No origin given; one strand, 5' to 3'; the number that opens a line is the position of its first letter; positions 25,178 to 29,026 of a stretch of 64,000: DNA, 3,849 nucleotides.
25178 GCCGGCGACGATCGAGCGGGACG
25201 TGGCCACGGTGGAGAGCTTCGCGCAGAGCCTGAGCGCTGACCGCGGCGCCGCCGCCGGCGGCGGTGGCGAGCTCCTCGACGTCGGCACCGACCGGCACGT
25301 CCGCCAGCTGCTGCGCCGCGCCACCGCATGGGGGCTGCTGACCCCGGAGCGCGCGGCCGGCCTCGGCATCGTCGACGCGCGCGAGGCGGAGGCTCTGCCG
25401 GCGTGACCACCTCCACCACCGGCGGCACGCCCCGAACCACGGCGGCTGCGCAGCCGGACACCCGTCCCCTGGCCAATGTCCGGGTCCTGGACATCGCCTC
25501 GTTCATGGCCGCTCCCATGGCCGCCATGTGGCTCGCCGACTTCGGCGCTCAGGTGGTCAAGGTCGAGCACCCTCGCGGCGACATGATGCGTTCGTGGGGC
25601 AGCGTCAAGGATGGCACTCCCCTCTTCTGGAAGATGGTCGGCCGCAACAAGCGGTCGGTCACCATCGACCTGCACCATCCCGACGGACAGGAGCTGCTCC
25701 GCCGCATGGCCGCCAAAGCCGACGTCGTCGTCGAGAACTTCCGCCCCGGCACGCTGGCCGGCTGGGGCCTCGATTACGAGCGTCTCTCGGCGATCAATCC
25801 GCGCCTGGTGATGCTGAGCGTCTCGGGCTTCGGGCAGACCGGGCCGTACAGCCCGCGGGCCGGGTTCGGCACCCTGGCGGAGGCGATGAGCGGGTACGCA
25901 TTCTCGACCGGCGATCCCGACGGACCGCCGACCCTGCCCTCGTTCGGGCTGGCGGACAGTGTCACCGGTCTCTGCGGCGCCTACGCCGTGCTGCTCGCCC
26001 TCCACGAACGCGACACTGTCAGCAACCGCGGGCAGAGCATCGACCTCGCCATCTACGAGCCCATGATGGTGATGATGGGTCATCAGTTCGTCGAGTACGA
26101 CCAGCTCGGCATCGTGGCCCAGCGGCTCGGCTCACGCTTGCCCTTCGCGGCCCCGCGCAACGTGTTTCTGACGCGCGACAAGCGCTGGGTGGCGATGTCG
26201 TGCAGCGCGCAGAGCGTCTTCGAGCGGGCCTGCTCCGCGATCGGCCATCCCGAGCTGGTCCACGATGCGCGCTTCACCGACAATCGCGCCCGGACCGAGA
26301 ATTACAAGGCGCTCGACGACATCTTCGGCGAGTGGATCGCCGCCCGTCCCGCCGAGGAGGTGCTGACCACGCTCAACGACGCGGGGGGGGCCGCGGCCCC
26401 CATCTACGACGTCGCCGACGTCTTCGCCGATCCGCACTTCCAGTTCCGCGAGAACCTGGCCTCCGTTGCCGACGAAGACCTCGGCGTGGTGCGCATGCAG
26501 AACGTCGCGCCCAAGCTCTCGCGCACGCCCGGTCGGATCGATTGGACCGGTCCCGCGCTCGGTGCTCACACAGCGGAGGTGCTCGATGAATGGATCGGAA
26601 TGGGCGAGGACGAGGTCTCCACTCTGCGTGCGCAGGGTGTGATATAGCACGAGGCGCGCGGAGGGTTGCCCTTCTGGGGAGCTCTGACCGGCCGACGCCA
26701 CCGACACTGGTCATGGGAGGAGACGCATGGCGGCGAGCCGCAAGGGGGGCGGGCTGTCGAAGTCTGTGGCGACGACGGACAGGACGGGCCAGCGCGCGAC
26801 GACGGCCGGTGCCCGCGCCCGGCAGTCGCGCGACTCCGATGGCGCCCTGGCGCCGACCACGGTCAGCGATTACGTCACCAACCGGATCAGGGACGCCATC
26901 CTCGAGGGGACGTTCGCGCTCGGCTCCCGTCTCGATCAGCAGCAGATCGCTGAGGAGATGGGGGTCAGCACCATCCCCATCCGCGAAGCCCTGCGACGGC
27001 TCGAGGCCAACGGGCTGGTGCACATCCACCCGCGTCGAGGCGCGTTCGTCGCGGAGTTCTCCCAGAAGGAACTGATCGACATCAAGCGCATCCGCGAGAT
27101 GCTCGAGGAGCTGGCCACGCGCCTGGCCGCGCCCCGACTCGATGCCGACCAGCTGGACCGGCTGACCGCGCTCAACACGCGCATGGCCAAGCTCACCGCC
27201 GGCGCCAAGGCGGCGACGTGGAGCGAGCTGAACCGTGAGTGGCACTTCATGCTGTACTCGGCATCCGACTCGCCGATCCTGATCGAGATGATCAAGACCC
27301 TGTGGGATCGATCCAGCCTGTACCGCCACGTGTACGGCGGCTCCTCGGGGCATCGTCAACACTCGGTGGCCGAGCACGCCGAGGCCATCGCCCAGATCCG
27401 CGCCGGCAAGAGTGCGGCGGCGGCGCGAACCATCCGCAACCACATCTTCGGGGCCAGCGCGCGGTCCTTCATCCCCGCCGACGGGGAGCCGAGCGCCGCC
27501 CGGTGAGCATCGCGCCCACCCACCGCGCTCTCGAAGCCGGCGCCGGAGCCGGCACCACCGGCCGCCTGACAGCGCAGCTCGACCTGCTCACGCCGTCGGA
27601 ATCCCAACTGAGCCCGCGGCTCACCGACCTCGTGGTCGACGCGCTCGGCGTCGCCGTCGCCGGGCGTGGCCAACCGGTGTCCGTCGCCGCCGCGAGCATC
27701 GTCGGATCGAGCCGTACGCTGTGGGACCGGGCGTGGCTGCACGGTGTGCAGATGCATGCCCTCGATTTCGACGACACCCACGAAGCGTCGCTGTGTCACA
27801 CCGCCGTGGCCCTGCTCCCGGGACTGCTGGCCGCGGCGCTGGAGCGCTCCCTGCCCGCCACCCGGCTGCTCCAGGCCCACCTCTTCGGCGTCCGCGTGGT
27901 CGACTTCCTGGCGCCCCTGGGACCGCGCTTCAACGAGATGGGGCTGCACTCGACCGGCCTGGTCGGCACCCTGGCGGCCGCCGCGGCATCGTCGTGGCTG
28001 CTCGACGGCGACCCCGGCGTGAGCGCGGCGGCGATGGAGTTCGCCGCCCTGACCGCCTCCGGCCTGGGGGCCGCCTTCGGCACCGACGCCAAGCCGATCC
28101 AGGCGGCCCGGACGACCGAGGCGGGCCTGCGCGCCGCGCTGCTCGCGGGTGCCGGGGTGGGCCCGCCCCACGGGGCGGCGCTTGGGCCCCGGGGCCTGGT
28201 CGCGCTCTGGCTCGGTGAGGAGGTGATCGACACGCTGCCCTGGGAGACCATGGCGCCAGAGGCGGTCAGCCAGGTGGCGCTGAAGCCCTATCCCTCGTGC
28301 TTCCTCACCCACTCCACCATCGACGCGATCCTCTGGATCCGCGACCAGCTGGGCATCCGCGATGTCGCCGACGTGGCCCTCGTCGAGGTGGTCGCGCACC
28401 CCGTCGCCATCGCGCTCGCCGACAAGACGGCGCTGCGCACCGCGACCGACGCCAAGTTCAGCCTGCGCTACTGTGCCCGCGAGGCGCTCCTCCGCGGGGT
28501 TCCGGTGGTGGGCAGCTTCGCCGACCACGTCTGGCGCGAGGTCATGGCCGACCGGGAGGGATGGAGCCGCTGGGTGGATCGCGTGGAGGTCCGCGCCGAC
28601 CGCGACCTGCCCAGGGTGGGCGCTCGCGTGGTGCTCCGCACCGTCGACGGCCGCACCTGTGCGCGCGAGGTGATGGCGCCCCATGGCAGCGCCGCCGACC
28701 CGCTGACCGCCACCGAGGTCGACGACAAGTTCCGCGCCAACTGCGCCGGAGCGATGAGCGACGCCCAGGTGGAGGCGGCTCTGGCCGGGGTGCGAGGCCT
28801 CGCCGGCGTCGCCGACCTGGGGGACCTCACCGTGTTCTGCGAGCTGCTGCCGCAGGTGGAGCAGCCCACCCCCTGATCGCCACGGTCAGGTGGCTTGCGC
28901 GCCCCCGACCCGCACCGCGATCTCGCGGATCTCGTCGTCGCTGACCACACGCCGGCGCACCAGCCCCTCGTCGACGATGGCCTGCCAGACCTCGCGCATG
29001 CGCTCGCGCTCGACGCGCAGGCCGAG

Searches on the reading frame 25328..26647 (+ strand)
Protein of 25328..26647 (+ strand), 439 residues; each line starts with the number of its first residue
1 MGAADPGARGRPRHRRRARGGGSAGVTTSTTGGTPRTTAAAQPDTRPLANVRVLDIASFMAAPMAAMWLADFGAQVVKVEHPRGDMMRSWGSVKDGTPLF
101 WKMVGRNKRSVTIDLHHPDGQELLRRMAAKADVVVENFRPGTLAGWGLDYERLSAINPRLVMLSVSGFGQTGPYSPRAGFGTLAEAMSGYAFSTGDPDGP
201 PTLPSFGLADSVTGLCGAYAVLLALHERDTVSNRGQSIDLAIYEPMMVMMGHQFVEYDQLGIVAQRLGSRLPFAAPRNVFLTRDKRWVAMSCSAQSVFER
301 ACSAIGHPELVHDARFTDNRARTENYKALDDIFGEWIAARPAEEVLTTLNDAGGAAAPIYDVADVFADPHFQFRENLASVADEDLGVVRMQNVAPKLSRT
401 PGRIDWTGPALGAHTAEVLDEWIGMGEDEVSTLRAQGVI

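Call 8: search_protein_families(library=pfam, proteins=[window:25328-26647:+], max_evalue=0.001)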
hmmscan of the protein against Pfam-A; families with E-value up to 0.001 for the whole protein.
window:25328-26647:+ (439 aa): 1 family
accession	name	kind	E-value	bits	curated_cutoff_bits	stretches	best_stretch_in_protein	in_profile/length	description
PF02515.22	CoA_transf_3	-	3.5e-122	408.5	23.3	1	48-415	1-366/366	CoA-transferase family III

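Call 53: search_protein_families(library=ncbifam, proteins=[window:25328-26647:+], max_evalue=1e-10)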
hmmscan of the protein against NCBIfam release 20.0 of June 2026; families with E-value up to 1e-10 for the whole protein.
window:25328-26647:+ (439 aa): 7 families
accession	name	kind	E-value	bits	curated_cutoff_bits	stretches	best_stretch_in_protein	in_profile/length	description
NF052585.1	SucGlutTfsCaiB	equivalog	6.1e-77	258.9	750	1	44-421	4-387/394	succinate--glutarate CoA-transferase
NF008511.0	PRK11430.1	equivalog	4.6e-66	223.5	522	1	47-378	9-339/381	CoA:oxalate CoA-transferase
NF041294.1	Scnl_mescCoAtase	equivalog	1.7e-65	221.6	700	1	48-420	4-381/381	succinyl-CoA:mesaconate CoA-transferase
NF003809.0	PRK05398.1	subfamily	1.1e-62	211.9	442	2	45-247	2-205/416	formyl-CoA transferase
TIGR03253.1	oxalate_frc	equivalog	5.1e-59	200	504.2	2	46-246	2-203/416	formyl-CoA transferase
NF002914.1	PRK03525.1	equivalog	3.5e-46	157.9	413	1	42-439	4-397/400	L-carnitine CoA-transferase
TIGR04253.1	mesacon_CoA_iso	equivalog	4.8e-24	85.1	725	1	49-438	4-399/403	2-methylfumaryl-CoA isomerase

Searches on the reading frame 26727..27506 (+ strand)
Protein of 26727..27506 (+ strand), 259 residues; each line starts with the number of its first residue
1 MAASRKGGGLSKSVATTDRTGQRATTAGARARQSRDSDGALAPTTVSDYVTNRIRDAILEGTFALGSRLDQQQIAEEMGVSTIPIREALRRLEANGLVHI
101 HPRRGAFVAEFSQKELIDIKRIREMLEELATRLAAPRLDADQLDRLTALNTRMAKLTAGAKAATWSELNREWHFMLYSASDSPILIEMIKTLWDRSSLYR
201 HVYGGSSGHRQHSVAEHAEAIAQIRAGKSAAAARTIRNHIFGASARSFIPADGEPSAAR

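Call 8: search_protein_families(library=pfam, proteins=[window:26727-27506:+], max_evalue=0.001)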
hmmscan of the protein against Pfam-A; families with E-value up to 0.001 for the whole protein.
window:26727-27506:+ (259 aa): 4 families
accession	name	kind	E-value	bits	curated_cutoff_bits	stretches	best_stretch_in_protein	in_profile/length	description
PF07729.17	FCD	-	2.3e-26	93.1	24.3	1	119-240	2-123/125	FCD domain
PF00392.27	GntR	-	6.6e-19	67.8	27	1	50-108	5-64/64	Bacterial regulatory proteins, gntR family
PF01325.25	Fe_dep_repress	-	1.2e-05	25.8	26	1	71-106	25-60/60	Iron dependent repressor, N-terminal DNA binding domain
PF13412.12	HTH_24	-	7.6e-05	22.6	21.9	1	68-98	17-47/48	Winged helix-turn-helix DNA-binding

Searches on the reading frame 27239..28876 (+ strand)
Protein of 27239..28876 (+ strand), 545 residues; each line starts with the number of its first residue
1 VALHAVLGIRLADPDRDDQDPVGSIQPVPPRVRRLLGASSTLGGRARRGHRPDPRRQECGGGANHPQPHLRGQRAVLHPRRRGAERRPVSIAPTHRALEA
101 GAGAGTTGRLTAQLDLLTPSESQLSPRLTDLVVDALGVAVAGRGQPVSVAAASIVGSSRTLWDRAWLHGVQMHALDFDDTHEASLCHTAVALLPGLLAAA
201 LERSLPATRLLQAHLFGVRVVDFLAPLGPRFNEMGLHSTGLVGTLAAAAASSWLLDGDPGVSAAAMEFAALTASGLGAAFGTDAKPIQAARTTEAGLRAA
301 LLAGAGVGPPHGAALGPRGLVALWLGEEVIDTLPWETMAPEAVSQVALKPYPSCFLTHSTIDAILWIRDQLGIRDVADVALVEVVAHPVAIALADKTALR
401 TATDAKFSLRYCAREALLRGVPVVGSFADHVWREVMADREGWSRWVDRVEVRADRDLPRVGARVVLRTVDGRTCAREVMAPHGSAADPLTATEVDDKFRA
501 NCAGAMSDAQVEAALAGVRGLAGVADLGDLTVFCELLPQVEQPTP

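Call 8: search_protein_families(library=pfam, proteins=[window:27239-28876:+], max_evalue=0.001)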
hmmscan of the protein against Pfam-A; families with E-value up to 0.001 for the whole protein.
window:27239-28876:+ (545 aa): 2 families
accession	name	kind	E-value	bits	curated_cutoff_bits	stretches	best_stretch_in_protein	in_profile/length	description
PF19305.4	MmgE_PrpD_C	-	1.4e-25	90.6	32.1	1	351-514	1-166/173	MmgE/PrpD C-terminal domain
PF03972.19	MmgE_PrpD_N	-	4.7e-24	85.4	32.1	1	129-327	24-238/244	MmgE/PrpD N-terminal domain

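Call 53: search_protein_families(library=ncbifam, proteins=[window:27503-28876:+], max_evalue=1e-10)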
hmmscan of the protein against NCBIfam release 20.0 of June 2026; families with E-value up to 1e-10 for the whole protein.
window:27503-28876:+ (457 aa): 0 families
